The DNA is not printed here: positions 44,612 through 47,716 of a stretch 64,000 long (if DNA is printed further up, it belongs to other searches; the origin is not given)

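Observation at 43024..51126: Candidate undescribed c-di-GMP-gated trans-envelope module: TPR / M48 protease / PilZ-TM-coiled-coil protein / M1-peptidase::Omp85 barrel / GT-C-TPR glycosyltransferase-like protein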

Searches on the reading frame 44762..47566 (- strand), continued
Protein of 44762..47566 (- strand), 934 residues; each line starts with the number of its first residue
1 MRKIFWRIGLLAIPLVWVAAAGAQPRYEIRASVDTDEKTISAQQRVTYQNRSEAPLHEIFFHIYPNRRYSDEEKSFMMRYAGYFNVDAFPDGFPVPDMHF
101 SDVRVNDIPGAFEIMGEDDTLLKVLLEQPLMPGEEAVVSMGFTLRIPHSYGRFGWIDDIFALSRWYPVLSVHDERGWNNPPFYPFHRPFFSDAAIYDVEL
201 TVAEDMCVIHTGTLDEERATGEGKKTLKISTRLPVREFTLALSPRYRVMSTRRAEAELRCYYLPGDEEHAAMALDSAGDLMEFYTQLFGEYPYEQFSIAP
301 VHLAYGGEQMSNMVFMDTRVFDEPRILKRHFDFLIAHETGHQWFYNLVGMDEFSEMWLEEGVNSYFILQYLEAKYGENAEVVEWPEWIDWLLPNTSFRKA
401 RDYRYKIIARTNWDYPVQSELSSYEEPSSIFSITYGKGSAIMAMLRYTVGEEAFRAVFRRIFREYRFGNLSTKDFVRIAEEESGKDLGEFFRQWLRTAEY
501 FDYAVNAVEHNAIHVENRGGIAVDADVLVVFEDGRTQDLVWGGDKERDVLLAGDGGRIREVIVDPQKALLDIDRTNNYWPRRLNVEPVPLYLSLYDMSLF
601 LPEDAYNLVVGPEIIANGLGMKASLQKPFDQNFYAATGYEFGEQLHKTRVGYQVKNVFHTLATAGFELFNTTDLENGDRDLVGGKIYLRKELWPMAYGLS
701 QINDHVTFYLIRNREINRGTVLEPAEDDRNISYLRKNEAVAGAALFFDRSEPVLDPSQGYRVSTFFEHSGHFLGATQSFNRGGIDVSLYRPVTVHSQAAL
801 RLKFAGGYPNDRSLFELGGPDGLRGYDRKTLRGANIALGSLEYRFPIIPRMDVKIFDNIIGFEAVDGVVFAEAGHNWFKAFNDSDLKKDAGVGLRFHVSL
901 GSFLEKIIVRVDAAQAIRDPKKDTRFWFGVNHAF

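Call 51: search_solved_structures(query=A1, max_evalue=0.01, show_alignments=1)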
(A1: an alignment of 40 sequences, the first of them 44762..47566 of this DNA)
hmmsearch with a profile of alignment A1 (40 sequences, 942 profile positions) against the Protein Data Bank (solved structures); distinct sequences matched with E-value up to 0.01: 101 (the best 60 are shown).
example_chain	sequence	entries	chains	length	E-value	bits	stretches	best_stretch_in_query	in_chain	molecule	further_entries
4kx7_A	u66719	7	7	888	2e-24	88.8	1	197-518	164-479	Glutamyl aminopeptidase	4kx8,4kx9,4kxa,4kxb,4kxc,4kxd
9o5k_G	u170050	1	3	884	6.7e-23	83.8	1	199-506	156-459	Puromycin-sensitive aminopeptidase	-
8sw0_A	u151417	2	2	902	7.1e-23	83.7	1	199-506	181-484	Puromycin-sensitive aminopeptidase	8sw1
3q7j_A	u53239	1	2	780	8.7e-18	66.9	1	272-553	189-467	Tricorn protease-interacting factor F3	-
1z1w_A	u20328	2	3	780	1.1e-17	66.6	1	272-553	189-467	Tricorn protease interacting factor F3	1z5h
6ea4_A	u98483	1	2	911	1.3e-17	66.3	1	130-485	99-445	Endoplasmic reticulum aminopeptidase 2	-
7p7p_A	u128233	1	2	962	1.6e-17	66.1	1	130-485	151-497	Endoplasmic reticulum aminopeptidase 2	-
7nsk_A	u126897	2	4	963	1.6e-17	66.1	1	130-485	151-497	Endoplasmic reticulum aminopeptidase 2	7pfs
7nup_A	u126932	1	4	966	1.6e-17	66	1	130-485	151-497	Endoplasmic reticulum aminopeptidase 2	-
3se6_A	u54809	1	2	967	1.6e-17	66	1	130-485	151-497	Endoplasmic reticulum aminopeptidase 2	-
5ab0_A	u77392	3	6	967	1.6e-17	66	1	130-485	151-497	ENDOPLASMATIC RETICULUM AMINOPEPTIDASE 2 | Endoplasmic reticulum aminopeptidase 2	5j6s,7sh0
4e36_A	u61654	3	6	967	2e-17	65.7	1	130-485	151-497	Endoplasmic reticulum aminopeptidase 2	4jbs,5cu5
5ab2_A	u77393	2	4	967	2e-17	65.7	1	130-485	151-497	ENDOPLASMIC RETICULUM AMINOPEPTIDASE 2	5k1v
7z28_A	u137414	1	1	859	2e-16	62.4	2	212-371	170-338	Endoplasmic reticulum aminopeptidase 1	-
6q4r_A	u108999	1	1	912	5.6e-16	60.9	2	219-371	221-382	Endoplasmic reticulum aminopeptidase 1,Endoplasmic reticulum aminopeptidase 1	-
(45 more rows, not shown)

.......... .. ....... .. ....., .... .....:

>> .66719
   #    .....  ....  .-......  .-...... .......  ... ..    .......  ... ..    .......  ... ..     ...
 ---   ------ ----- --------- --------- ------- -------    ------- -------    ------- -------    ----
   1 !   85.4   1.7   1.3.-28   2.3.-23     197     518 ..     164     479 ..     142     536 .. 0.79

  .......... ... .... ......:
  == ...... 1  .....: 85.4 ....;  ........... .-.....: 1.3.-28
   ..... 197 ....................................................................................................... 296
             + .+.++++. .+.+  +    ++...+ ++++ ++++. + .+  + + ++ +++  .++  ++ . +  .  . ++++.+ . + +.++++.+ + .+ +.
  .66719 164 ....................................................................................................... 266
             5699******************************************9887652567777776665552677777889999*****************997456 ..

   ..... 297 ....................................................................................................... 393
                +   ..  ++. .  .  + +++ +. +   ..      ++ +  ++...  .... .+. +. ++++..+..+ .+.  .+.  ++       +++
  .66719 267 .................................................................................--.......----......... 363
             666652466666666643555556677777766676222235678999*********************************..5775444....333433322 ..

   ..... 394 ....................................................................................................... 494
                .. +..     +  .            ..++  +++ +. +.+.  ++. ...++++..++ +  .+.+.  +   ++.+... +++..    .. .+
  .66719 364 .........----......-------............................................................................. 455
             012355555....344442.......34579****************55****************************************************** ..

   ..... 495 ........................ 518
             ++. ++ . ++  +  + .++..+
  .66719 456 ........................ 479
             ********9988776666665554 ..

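Call 84: search_protein_representatives(protein=window:44762-47566:-)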
Query: 934 residues. Proteins with E-value up to 0.001 (for the whole library): 21525; up to 1e-10: 8674; up to 1e-30: 1425. The best 150 are listed.
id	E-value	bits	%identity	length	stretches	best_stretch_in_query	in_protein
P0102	0.0e+00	1093.5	52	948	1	23-934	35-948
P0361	5.7e-277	938.0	46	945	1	2-934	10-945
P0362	1.8e-262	890.0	45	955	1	19-934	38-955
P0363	9.9e-222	755.2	47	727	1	208-934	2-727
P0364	7.6e-221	752.3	38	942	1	10-934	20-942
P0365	5.2e-218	742.9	40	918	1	21-934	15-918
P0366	5.4e-217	739.6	38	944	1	5-934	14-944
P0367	1.5e-179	615.6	37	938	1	22-934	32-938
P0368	1.4e-173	595.8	54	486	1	449-934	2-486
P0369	1.1e-169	582.9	35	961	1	16-931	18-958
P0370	1.7e-163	562.5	50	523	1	18-519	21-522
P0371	4.8e-150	518.0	32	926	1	22-934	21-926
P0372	1.4e-134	466.8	41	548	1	385-934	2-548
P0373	5.7e-130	451.5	33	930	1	16-915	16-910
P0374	2.3e-127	442.9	30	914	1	22-930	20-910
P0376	8.9e-121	421.1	30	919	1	40-931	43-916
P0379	5.8e-110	385.3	29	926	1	2-934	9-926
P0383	9.3e-95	335.0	29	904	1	20-922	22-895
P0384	2.2e-94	333.8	29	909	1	24-922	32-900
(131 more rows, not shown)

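Call 85: list_cluster_members(proteins=[P0364, P0367, P0369, P0371, P0373, P0374, P0376, P0379, P0383, P0384])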
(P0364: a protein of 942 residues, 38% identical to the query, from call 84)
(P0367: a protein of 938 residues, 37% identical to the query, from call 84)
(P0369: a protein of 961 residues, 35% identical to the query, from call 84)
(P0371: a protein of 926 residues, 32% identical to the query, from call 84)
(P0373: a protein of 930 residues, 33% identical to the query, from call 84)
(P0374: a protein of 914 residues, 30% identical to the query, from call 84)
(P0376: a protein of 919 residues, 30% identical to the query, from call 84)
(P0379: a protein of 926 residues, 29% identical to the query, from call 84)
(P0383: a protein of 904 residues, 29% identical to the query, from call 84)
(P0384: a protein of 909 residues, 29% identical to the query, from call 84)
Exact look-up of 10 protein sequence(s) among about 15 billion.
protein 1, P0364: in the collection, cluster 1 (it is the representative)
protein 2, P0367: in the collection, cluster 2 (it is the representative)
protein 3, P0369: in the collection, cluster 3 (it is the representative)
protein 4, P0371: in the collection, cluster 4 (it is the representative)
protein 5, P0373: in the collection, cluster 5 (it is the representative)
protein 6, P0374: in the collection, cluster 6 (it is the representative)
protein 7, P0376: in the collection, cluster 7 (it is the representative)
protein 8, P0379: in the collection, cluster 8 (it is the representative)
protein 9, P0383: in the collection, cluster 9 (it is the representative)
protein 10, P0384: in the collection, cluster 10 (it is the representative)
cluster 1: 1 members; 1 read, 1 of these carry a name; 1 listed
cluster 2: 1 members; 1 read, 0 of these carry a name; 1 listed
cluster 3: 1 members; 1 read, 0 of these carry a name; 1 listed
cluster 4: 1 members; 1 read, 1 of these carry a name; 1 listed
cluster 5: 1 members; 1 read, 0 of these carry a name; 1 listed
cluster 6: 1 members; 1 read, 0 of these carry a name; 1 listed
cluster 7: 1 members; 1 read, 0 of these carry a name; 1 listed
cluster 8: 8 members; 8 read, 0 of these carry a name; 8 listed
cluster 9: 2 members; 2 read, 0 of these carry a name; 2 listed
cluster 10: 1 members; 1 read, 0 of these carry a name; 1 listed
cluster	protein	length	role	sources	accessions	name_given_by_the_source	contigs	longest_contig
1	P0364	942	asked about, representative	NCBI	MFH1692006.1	MAG: M1 family aminopeptidase [Candidatus Omnitrophota bacterium]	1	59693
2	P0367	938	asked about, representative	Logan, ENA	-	-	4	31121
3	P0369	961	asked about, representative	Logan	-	-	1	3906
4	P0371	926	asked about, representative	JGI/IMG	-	hypothetical protein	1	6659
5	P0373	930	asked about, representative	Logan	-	-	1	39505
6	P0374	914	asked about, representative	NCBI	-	-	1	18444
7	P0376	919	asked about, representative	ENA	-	-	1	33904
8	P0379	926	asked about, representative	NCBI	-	-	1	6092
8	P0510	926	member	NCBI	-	-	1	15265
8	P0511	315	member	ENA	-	-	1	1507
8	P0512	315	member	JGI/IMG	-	-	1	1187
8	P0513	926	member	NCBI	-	-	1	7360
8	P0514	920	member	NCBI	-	-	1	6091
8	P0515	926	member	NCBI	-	-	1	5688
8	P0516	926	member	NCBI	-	-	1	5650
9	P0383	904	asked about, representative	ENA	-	-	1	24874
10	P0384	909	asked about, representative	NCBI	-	-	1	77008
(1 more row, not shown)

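Call 86: find_encoding_contigs(protein=P0384, flank=10000, max_places=1)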
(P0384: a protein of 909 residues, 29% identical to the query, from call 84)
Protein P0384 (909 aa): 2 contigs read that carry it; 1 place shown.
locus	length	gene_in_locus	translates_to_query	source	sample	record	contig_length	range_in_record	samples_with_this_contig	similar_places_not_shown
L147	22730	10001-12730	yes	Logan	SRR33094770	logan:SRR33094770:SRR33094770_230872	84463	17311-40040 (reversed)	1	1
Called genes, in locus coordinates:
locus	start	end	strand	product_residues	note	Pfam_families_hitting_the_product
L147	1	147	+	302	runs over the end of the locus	PF08239:SH3_3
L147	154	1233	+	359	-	PF00180:Iso_dh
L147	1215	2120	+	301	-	PF00056:Ldh_1_N, PF02866:Ldh_1_C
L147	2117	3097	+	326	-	PF00092:VWA, PF13519:VWA_2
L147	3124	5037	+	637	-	PF00092:VWA, PF13519:VWA_2, PF13432:TPR_16 (faint), PF00515:TPR_1, PF07719:TPR_2, PF13181:TPR_8 (weak), PF13414:TPR_11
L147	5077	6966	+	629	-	PF13584:BatD, PF12584:TRAPPC10_C (faint), PF13584:BatD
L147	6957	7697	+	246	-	PF13414:TPR_11 (faint), PF00515:TPR_1, PF07719:TPR_2 (weak), PF06347:SH3_4 (weak), PF08239:SH3_3 (weak)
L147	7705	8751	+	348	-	PF21016:RlmN_N (faint), PF04055:Radical_SAM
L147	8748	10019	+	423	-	PF00275:EPSP_synthase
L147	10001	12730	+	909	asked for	PF01433:Peptidase_M1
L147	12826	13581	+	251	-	PF00121:TIM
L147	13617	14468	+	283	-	PF02091:tRNA-synt_2e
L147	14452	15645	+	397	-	PF00291:PALP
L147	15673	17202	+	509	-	PF00209:SNF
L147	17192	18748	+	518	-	PF00133:tRNA-synt_1, PF01406:tRNA-synt_1e, PF09334:tRNA-synt_1g, PF00133:tRNA-synt_1, PF08264:Anticodon_1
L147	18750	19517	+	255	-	PF01026:TatD_DNase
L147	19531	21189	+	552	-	PF05157:MshEN, PF00437:T2SSE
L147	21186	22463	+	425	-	PF01938:TRAM (weak), PF05958:tRNA_U5-meth_tr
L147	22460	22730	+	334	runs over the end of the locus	PF03102:NeuB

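Call 87: find_encoding_contigs(protein=P0373, flank=10000, max_places=1)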
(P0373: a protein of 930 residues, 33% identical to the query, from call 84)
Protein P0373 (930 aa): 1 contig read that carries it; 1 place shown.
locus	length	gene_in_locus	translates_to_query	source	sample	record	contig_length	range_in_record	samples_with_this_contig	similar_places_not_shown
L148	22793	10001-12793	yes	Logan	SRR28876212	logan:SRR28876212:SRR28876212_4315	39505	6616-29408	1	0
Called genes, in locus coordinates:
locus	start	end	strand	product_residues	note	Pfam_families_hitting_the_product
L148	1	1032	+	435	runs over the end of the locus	PF13372:Alginate_exp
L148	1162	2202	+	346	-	PF01208:URO-D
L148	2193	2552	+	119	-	PF06262:Zincin_1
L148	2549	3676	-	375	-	PF04055:Radical_SAM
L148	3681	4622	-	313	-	PF04015:DUF362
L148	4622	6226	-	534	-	PF01875:Memo, PF01871:AMMECR1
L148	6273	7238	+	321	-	PF00056:Ldh_1_N, PF02866:Ldh_1_C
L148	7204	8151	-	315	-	PF00288:GHMP_kinases_N, PF08544:GHMP_kinases_C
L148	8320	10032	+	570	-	PF04028:DUF374, PF02606:LpxK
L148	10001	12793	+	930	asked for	PF01433:Peptidase_M1, PF01103:Omp85 (weak)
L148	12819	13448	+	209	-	-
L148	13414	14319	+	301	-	PF03279:Lip_A_acyltrans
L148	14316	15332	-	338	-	PF02653:BPD_transp_2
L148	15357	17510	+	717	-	PF01926:MMR_HSR1, PF02421:FeoB_N, PF17910:FeoB_Cyto, PF07670:Gate, PF07664:FeoB_C, PF07670:Gate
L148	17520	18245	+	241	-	PF02742:Fe_dep_repr_C, PF04023:FeoA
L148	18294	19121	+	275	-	PF20244:DUF6599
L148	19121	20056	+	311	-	PF04015:DUF362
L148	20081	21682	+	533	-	PF12801:Fer4_5, PF13484:Fer4_16 (faint), PF14697:Fer4_21 (faint), PF12797:Fer4_2 (faint), PF12838:Fer4_7 (faint), PF12837:Fer4_6 (faint), PF13183:Fer4_8 (faint), PF00037:Fer4 (weak), +2 more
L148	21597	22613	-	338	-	PF02424:ApbE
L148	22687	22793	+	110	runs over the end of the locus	PF13240:Zn_Ribbon_1 (weak), PF09413:DUF2007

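Call 88: list_cluster_members(proteins=[L147:12826-13581:+, L147:8748-10019:+, L147:13617-14468:+, L147:17192-18748:+, L148:13414-14319:+, L148:8320-10032:+, L148:15357-17510:+])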
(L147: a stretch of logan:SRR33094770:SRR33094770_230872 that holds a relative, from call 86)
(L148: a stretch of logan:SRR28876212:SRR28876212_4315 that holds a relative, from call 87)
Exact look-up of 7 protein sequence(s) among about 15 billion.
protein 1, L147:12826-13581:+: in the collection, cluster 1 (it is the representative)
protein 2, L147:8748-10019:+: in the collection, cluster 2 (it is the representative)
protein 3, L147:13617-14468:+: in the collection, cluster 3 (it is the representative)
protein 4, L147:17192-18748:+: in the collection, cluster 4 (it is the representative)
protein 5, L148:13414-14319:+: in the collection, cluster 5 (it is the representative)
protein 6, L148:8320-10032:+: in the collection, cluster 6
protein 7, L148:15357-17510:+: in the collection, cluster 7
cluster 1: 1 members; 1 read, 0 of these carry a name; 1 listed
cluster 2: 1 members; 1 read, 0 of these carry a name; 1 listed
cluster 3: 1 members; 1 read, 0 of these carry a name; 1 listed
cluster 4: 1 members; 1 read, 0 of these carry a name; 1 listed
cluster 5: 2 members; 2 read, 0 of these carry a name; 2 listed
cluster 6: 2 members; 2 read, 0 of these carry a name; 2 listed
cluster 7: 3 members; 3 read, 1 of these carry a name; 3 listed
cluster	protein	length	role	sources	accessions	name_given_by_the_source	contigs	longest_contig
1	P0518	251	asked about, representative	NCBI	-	-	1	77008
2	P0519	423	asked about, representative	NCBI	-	-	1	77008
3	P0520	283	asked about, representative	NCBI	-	-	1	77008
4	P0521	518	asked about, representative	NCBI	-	-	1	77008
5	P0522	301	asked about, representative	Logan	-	-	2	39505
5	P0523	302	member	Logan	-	-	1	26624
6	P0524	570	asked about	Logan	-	-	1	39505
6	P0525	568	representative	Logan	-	-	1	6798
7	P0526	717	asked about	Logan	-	-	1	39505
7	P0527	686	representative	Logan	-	-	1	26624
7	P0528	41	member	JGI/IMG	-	hypothetical protein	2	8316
